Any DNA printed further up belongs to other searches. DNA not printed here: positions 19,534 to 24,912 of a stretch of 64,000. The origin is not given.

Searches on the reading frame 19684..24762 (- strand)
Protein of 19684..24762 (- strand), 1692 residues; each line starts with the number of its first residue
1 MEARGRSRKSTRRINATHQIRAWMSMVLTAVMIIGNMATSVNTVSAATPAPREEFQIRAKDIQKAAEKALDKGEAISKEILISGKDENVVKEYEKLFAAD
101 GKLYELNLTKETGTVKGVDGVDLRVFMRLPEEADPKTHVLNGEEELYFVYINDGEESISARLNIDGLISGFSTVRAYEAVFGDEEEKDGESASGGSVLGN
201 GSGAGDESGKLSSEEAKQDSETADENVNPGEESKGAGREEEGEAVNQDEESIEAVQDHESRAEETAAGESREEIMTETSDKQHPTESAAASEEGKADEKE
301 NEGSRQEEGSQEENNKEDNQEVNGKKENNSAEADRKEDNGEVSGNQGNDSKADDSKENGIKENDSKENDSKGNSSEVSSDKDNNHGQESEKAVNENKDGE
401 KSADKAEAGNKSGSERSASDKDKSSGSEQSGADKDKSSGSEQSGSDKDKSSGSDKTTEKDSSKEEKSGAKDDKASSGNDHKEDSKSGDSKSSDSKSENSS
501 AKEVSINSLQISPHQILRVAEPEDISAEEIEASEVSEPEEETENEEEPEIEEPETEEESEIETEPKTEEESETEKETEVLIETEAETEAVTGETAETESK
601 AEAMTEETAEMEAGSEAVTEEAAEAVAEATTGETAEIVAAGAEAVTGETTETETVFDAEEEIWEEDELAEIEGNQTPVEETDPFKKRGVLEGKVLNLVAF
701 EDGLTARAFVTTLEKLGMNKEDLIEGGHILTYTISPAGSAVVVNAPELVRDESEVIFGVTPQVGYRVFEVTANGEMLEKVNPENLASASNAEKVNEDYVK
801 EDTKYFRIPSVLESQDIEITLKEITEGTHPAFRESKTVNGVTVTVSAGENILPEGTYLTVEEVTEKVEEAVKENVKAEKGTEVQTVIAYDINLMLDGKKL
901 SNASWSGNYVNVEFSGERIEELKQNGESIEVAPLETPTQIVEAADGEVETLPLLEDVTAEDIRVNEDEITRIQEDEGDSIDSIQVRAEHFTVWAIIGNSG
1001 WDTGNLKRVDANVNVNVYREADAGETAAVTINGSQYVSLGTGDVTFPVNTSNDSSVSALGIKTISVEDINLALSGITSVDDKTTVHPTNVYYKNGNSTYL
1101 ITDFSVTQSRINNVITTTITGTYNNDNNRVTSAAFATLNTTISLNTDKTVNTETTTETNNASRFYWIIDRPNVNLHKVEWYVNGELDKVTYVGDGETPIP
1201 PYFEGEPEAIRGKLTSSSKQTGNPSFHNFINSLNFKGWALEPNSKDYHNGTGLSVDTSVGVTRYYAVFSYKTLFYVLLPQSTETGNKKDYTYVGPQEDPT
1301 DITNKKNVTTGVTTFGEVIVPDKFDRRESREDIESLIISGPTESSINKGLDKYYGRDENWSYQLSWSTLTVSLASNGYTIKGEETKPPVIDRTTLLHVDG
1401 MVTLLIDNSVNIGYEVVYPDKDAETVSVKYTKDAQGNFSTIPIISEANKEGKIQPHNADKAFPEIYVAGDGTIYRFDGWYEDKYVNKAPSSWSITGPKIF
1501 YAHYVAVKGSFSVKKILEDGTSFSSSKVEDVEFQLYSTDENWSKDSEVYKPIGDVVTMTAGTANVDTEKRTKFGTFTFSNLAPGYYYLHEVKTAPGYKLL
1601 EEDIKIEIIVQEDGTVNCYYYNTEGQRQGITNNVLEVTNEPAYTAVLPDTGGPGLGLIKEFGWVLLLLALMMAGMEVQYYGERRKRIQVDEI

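Call 7: search_protein_families(library=pfam, proteins=[window:19684-24762:-], max_evalue=0.001)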
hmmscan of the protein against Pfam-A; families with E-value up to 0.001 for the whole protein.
window:19684-24762:- (1692 aa): 1 family
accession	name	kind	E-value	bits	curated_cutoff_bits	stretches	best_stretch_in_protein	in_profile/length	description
PF17802.7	SpaA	-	2.5e-11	44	23.1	1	1525-1618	13-85/91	Prealbumin-like fold domain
